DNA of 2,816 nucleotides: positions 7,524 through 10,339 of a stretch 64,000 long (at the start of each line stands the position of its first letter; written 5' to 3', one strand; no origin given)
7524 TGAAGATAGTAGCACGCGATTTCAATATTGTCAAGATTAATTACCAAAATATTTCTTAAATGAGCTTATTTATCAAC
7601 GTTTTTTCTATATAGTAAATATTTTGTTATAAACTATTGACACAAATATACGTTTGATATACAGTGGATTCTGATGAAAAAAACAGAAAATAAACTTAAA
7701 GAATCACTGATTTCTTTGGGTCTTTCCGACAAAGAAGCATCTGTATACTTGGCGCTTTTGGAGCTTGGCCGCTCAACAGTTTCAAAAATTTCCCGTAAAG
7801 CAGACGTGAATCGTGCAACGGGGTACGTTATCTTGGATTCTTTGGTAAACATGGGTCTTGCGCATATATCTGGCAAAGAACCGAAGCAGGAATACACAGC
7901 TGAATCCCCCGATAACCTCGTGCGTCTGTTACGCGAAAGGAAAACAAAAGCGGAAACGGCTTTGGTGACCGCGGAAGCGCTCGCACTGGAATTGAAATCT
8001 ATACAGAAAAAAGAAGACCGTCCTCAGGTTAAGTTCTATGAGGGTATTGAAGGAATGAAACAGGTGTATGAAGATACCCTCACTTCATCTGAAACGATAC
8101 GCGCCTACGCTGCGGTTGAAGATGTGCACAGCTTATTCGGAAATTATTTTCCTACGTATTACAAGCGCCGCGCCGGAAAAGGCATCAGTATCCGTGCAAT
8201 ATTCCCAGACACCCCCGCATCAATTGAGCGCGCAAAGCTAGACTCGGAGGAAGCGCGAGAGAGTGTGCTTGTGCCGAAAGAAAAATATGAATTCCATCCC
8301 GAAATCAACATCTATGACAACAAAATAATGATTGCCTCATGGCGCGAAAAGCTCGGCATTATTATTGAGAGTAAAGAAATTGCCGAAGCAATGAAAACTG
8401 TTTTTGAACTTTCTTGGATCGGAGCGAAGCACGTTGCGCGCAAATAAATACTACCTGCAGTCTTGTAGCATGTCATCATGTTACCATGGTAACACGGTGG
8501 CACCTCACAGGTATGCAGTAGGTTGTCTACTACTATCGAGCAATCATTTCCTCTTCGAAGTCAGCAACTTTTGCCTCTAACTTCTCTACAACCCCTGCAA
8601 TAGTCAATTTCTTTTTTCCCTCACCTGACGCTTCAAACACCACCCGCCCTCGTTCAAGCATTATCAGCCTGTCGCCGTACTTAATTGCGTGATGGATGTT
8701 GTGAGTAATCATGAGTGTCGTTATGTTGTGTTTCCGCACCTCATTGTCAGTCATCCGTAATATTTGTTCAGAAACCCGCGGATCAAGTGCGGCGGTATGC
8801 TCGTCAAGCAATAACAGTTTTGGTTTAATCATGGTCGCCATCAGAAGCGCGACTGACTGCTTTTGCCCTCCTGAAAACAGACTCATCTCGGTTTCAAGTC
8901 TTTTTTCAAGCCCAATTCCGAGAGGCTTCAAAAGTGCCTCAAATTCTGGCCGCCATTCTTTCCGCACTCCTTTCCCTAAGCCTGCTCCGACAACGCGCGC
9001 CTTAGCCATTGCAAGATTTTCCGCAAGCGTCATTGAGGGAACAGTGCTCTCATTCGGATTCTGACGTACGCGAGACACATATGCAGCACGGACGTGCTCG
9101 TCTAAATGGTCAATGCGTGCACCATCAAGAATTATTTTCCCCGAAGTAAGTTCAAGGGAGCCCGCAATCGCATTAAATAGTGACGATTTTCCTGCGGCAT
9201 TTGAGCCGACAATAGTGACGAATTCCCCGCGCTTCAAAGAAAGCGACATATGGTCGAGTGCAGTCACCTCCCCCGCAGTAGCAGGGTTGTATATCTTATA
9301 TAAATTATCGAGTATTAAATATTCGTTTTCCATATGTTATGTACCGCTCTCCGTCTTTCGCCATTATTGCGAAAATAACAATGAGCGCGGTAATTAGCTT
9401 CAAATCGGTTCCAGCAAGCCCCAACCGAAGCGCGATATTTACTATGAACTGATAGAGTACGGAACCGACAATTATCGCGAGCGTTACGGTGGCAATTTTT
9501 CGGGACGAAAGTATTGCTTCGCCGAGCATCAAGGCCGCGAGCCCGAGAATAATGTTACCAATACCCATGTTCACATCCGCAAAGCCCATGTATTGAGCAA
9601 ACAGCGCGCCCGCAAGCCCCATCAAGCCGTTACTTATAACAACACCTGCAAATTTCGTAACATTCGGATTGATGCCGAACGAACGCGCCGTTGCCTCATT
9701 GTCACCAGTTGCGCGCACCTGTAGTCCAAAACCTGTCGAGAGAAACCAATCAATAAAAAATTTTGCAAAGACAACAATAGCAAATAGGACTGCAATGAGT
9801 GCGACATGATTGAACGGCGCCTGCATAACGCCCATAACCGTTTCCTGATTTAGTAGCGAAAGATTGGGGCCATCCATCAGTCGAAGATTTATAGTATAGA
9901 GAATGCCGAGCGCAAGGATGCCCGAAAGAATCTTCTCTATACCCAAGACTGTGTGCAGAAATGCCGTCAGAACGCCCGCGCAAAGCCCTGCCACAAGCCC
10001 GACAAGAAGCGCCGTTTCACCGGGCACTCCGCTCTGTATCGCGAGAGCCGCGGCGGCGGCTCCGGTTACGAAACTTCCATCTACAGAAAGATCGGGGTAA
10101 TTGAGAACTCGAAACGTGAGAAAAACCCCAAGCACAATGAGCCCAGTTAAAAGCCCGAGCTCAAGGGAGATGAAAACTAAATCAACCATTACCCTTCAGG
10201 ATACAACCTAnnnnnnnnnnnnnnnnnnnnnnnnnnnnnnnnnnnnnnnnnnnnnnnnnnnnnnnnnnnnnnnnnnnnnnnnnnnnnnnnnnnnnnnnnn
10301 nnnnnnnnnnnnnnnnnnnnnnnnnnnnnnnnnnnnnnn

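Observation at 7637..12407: Two near-identical TrmB-family regulator genes flank a minus-strand ABC operon; four TrmB paralogs in 27 kb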

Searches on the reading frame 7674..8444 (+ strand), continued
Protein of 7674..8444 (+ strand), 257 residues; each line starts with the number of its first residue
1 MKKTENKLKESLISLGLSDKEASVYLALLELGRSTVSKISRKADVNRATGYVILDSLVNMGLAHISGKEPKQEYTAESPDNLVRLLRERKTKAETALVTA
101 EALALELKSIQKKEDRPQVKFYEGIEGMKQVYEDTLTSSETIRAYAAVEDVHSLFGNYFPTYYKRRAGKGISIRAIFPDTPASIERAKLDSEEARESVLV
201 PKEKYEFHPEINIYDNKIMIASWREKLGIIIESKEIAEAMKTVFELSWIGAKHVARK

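Call 32: find_encoding_contigs(protein=P0009, flank=10000, max_places=2)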
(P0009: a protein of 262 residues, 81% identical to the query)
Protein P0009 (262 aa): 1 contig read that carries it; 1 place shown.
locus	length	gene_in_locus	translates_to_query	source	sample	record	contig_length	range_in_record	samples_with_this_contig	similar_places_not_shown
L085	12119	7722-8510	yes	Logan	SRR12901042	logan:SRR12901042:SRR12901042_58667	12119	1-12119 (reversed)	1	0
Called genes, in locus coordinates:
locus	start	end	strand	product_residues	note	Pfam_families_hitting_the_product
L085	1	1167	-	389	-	?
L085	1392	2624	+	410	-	PF08529:NusA_N, PF00575:S1, PF13184:KH_NusA_1st, PF26594:KH_NusA_2nd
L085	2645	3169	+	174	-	PF00719:Pyrophosphatase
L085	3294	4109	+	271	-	-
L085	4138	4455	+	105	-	-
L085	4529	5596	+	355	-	PF05697:Trigger_N, PF05698:Trigger_C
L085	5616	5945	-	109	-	-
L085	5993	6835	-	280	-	PF00291:PALP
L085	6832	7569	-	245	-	-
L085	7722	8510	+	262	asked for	PF01978:TrmB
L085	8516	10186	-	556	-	PF04055:Radical_SAM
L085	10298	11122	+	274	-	PF01978:TrmB, PF12802:MarR_2 (faint)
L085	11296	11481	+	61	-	-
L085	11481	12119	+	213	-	?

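Call 45: predict_structure(alignment_id=A2)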
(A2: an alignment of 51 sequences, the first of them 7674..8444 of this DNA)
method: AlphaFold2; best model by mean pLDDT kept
length: 257 residues; sequences in the alignment: 51
mean_pLDDT: 92.0   pTM: 0.59
mean pLDDT of the five models: 92.0, 91.6, 91.5, 90.9, 90.3
residues with pLDDT >= 90: 201; 70-90: 46; 50-70: 10; < 50: 0
segments of 3 or more residues with pLDDT < 50: none
pLDDT, mean of each block of 10 residues (from residue 1): 84 97 97 96 96 97 91 95 96 97 87 76 92 96 87 74 95 95 91 95 86 97 91 96 98 91
secondary structure, 60 per line:
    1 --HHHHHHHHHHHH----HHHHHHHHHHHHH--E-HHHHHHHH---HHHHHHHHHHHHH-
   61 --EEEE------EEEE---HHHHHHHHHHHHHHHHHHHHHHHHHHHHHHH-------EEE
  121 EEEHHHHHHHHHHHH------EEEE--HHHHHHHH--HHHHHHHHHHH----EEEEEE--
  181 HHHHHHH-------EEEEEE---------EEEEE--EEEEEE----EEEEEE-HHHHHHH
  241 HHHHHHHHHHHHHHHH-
elements in order: H3-14 H19-31 H36-43 H47-59 E63-66 E73-76 H80-110 E118-123 H124-135 E142-145 H148-155 H158-168 E173-178 H181-187 E195-200 E210-214 E217-222 E227-232 H234-256
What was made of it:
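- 7674..8447 (+): P1: core TrmBL2-like regulator, 257 aa, recognition helix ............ (V52). AF2 pLDDT 92 (call 45).
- On TrmBL2: AF2 model with pLDDT 92 (call 45).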

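Call 48: search_protein_families(library=pfam, alignment_id=A5, max_evalue=0.001)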
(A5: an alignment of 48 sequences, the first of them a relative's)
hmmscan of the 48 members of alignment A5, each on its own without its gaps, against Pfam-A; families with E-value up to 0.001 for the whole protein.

A. member 1, L008:8590-9807:- (406 aa): 1 family
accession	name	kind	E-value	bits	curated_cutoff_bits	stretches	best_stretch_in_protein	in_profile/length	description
PF04055.27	Radical_SAM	-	3.2e-12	47.4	29.5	1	56-218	3-141/166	Radical SAM superfamily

B. families by the number of members that match (of 48 scanned): 14 families
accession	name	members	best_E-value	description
PF04055.27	Radical_SAM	10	1.3e-21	Radical SAM superfamily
PF13186.11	SPASM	5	2.5e-05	Iron-sulfur cluster-binding domain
PF13458.12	Peripla_BP_6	3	6.8e-60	Periplasmic binding protein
PF01094.35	ANF_receptor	3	2.7e-44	Receptor family ligand binding region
PF13433.12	Peripla_BP_5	3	2e-21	Periplasmic binding protein domain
PF13560.12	HTH_31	1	9.3e-09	Helix-turn-helix domain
PF13407.12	Peripla_BP_4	1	2.6e-06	Periplasmic binding protein domain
PF01381.28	HTH_3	1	7.8e-06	Helix-turn-helix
PF04348.19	LppC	1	5e-05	LppC putative lipoprotein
PF04973.17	NMN_transporter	1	6e-05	Nicotinamide mononucleotide transporter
PF04392.18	ABC_sub_bind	1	0.00023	ABC transporter substrate binding protein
PF02310.24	B12-binding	1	0.00049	B12 binding domain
PF13353.11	Fer4_12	1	0.00061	4Fe-4S single cluster domain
PF13413.12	HTH_25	1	0.00067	Helix-turn-helix domain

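Call 49: fold_search(model_id=the predicted structure, library=pdb)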
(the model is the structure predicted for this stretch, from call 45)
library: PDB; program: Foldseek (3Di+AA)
matches with E <= 10: 1545; with E <= 0.001: 45
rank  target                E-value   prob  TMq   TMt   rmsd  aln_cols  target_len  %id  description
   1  5bqt_B                2.2e-13  1.00  0.39  0.40  11.6       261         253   18  Structure of TrmBL2, an archaeal chromatin protein, shows a novel mode of DNA binding. (released 2015-09-02)
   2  5bpd_B                3.2e-13  1.00  0.39  0.39  12.5       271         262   17  Structure of TrmBL2, an archaeal chromatin protein, shows a novel mode of DNA binding. (released 2015-09-02)
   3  5box_A                4.6e-13  1.00  0.39  0.38  12.6       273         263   17  Structure of TrmBL2, an archaeal chromatin protein, shows a novel mode of DNA binding. (released 2015-09-02)
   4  5bpd_D                6.6e-13  1.00  0.39  0.39  19.1       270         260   17  Structure of TrmBL2, an archaeal chromatin protein, shows a novel mode of DNA binding. (released 2015-09-02)
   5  5bpd_C                6.6e-13  1.00  0.39  0.39  19.2       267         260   18  Structure of TrmBL2, an archaeal chromatin protein, shows a novel mode of DNA binding. (released 2015-09-02)
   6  5bpi_C                2.2e-12  1.00  0.39  0.39  19.6       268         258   18  Structure of TrmBL2, an archaeal chromatin protein, shows a novel mode of DNA binding. (released 2015-09-02)
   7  5bqt_A                3.2e-12  1.00  0.40  0.40  11.8       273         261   16  Structure of TrmBL2, an archaeal chromatin protein, shows a novel mode of DNA binding. (released 2015-09-02)
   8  5bpi_D                4.8e-12  1.00  0.39  0.39  19.2       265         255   18  Structure of TrmBL2, an archaeal chromatin protein, shows a novel mode of DNA binding. (released 2015-09-02)
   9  9vbj_A                3.4e-06  1.00  0.41  0.27   4.4       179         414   14  Cryo-EM structure of human PLD4 apo form (released 2025-12-24)
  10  9vbg_A                2.0e-05  1.00  0.41  0.26   4.4       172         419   15  Cryo-EM structure of human PLD3 apo form (released 2025-12-24)
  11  9fhk_A                2.2e-05  1.00  0.39  0.30  18.9       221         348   15  Structure of the F13 protein of Vaccinia virus (P21 crystal form) (released 2025-03-12)
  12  8v07_C                4.5e-05  1.00  0.40  0.27   4.5       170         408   15  Crystal structure of mouse PLD3 co-crystallized with 5'Pi-ssDNA for 30 days (released 2024-03-13)
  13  9fhk_B                9.9e-05  1.00  0.41  0.32  17.6       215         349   15  Structure of the F13 protein of Vaccinia virus (P21 crystal form) (released 2025-03-12)
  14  8v07_D                1.6e-04  1.00  0.40  0.27   4.4       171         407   16  Crystal structure of mouse PLD3 co-crystallized with 5'Pi-ssDNA for 30 days (released 2024-03-13)
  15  8v06_B                1.6e-04  1.00  0.39  0.25   5.3       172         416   14  Crystal structure of mouse PLD3 co-crystallized with 5'Pi-ssDNA for 9 days (released 2024-03-13)
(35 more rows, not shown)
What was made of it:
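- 7674..8447 (+): Foldseek top hits are TrmBL2 entries 5BQT, 5BPD and 5BOX, E=2e-13 (call 49).
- On TrmBL2: The C-terminal domain also hits PLD3/4 and F13 (call 49). Structural alignment shows 16-18% identity (call 49).
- Closest known: TrmBL2. Same: It is the full-length best structural match (call 49).
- Full-length Foldseek hits to TrmBL2 at E=2e-13, with the C-terminal domain matching PLD3/4 and F13 folds (call 49).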

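Call 53: search_protein_families(library=pfam, proteins=[L030:8311-9453:-, L030:7349-8215:-, L030:4017-4835:+, L084:5426-7042:-, L084:7212-8015:+, L083:10783-11091:+, L007:8382-9788:-, L012:8645-9811:-, L006:9200-9799:-, L014:8381-9817:-], max_evalue=0.001)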
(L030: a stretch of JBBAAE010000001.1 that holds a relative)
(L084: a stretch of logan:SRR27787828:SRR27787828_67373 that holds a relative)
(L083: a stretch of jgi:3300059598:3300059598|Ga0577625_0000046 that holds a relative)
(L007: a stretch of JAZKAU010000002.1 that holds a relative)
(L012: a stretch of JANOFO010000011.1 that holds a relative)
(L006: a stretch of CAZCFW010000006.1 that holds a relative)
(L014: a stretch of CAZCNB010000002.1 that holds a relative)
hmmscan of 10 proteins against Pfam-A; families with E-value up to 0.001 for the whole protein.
L030:8311-9453:- (381 aa): 3 families
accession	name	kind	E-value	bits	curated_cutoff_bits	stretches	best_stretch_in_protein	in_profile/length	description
PF13458.12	Peripla_BP_6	-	4.7e-62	211.1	31.7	1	36-359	2-326/343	Periplasmic binding protein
PF01094.35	ANF_receptor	-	2.2e-41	142.6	25.4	1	58-363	5-341/353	Receptor family ligand binding region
PF13433.12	Peripla_BP_5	-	2e-23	83.5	27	1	36-355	1-319/363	Periplasmic binding protein domain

L030:7349-8215:- (289 aa): 1 family
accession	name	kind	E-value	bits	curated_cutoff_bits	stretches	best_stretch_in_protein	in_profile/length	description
PF02653.21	BPD_transp_2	-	3.2e-39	135.1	26.8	1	7-278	1-269/269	Branched-chain amino acid transport system / permease component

L030:4017-4835:+ (273 aa): 8 families
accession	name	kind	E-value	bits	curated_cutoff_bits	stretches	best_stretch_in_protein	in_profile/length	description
PF08241.18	Methyltransf_11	-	3.5e-22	79.3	21.2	1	63-161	1-95/95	Methyltransferase domain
PF13649.12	Methyltransf_25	-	3.3e-20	73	27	1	62-157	1-97/97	Methyltransferase domain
PF13847.12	Methyltransf_31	-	6.5e-18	65.3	27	1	58-165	3-113/145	Methyltransferase domain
PF08242.18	Methyltransf_12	-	6.8e-12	46.4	30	1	63-158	1-97/98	Methyltransferase domain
PF02353.26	CMAS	-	1.3e-11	44.8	27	1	7-244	8-251/273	Mycolic acid cyclopropane synthetase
PF01209.24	Ubie_methyltran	-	8.4e-11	42.1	20.1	1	58-161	47-151/233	ubiE/COQ5 methyltransferase family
PF13489.12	Methyltransf_23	-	1e-10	42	27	1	56-206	20-162/164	Methyltransferase domain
PF00107.32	ADH_zinc_N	-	0.00062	20.2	31.8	0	75-161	8-87/129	Zinc-binding dehydrogenase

L084:5426-7042:- (539 aa): 1 family
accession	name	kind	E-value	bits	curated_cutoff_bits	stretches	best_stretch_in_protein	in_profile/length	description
PF04055.27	Radical_SAM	-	3.5e-09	37.5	29.5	1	251-420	6-166/166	Radical SAM superfamily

L084:7212-8015:+ (268 aa): 3 families
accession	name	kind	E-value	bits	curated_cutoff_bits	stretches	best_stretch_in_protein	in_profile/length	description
PF01978.25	TrmB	-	1.5e-10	41.2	25.6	1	20-81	6-65/68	Sugar-specific transcriptional regulator TrmB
PF12802.13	MarR_2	-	1.3e-05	25.7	27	1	20-69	3-52/61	MarR family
PF09339.16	HTH_IclR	-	0.00011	22.3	22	1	33-68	14-49/52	IclR helix-turn-helix domain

L083:10783-11091:+ (103 aa): 0 families

L007:8382-9788:- (469 aa): 1 family
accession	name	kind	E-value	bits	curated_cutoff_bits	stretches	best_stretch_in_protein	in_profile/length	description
PF04055.27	Radical_SAM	-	1.4e-14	55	29.5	1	76-238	2-148/166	Radical SAM superfamily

L012:8645-9811:- (389 aa): 1 family
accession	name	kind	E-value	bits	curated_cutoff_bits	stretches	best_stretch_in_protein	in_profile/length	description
PF04973.17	NMN_transporter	-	6e-05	23.5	27.3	1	36-176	26-172/175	Nicotinamide mononucleotide transporter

L006:9200-9799:- (200 aa): 0 families

L014:8381-9817:- (479 aa): 0 families

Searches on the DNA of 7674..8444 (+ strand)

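Call 92: search_rna_families(sources=[L021, L031, L046, L013, L022, L032, L053, L056], threshold=gathering)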
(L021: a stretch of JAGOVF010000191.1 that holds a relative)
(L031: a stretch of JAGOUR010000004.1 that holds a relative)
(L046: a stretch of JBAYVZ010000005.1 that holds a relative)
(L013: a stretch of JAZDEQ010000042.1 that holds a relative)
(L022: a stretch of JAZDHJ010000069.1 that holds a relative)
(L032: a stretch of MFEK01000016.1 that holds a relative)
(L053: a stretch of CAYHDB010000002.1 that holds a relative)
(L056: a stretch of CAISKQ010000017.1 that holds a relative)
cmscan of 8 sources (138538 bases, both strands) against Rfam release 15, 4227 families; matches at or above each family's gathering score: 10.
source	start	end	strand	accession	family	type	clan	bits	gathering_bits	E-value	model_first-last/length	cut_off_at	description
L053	6304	6374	-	RF00005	tRNA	Gene; tRNA;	CL00001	70.6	29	4.7e-13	1-71/71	no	tRNA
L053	13842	13912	-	RF00005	tRNA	Gene; tRNA;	CL00001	70.3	29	5.7e-13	1-71/71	no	tRNA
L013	5200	5271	-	RF00005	tRNA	Gene; tRNA;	CL00001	70.1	29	6.4e-13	1-71/71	no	tRNA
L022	11852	11923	+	RF00005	tRNA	Gene; tRNA;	CL00001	69.3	29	1e-12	1-71/71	no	tRNA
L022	11577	11650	-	RF00005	tRNA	Gene; tRNA;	CL00001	68.5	29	1.8e-12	1-71/71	no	tRNA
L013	5354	5425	+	RF00005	tRNA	Gene; tRNA;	CL00001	67.7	29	2.9e-12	1-71/71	no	tRNA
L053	12876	12946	-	RF00005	tRNA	Gene; tRNA;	CL00001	64.4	29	2.3e-11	1-71/71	no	tRNA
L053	14687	14758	-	RF00005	tRNA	Gene; tRNA;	CL00001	63.9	29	3.2e-11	1-71/71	no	tRNA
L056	14828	15124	+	RF00028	Intron_gpI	Intron;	-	62.7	50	3.4e-13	1-253/253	no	Group I catalytic intron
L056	3080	3164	+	RF00005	tRNA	Gene; tRNA;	CL00001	61.2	29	1.8e-10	1-71/71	no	tRNA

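Call 93: search_rna_families(source=L031, start=9850, end=10030, threshold=evalue, max_evalue=1)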
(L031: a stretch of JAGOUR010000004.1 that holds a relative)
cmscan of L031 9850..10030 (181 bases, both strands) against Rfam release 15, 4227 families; matches with E-value up to 1: 0.
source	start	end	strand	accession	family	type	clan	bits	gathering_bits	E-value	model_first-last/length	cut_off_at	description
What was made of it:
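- Tried and rejected: Known RNA family in the leaders inserted in about 10 orthologues: none found (calls 92, 93).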

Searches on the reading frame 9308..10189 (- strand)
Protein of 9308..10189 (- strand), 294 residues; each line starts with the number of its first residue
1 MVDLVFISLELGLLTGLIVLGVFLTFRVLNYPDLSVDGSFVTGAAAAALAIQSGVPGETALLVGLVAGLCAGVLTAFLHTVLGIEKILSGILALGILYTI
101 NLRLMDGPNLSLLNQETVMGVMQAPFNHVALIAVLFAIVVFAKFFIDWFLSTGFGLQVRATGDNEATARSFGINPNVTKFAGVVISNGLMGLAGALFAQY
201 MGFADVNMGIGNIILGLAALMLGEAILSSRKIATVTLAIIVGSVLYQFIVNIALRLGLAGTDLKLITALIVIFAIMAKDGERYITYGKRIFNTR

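Call 7: search_protein_families(library=pfam, proteins=[window:9308-10189:-], max_evalue=0.01)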
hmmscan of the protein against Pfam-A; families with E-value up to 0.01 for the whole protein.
window:9308-10189:- (294 aa): 1 family
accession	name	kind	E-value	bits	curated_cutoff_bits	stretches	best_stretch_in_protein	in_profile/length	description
PF02653.21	BPD_transp_2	-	5.7e-26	91.7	26.8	1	9-275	6-268/269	Branched-chain amino acid transport system / permease component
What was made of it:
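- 9305..10189 (-): ABC permease (BPD_transp_2, COG4120-type). PF02653 E=6e-26 (call 7).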

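Call 17: search_protein_families(library=ncbifam, proteins=[window:9308-10189:-], max_evalue=0.01)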
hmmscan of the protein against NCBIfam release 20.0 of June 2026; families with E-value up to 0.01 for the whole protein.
window:9308-10189:- (294 aa): 7 families
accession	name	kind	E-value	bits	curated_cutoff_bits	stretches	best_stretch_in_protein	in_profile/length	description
NF011961.0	PRK15432.1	equivalog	1.8e-09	37.3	388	1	18-280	50-305/344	autoinducer 2 ABC transporter permease LsrC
TIGR03622.1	urea_t_UrtB_arc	equivalog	2.7e-06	26.9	374.25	1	19-272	18-269/284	urea ABC transporter, permease protein UrtB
TIGR03408.1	urea_trans_UrtC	equivalog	4.5e-06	26.6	296.2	1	64-205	96-242/313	urea ABC transporter permease subunit UrtC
NF008450.0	PRK11301.1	subfamily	3.1e-05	23.6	366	1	125-223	257-357/418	high-affinity branched-chain amino acid ABC transporter permease LivM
NF047929.1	ABC_B6_perm_2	equivalog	0.00011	21.4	400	1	17-274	58-322/337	putative B6 ABC transporter permease subunit 2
NF007014.0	PRK09478.1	equivalog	0.00062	19.2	386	1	61-284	113-333/336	galactose/methyl galactoside ABC transporter permease MglC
NF040906.3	GguB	equivalog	0.0031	16.8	450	0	126-276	221-367/375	multiple monosaccharide ABC transporter permease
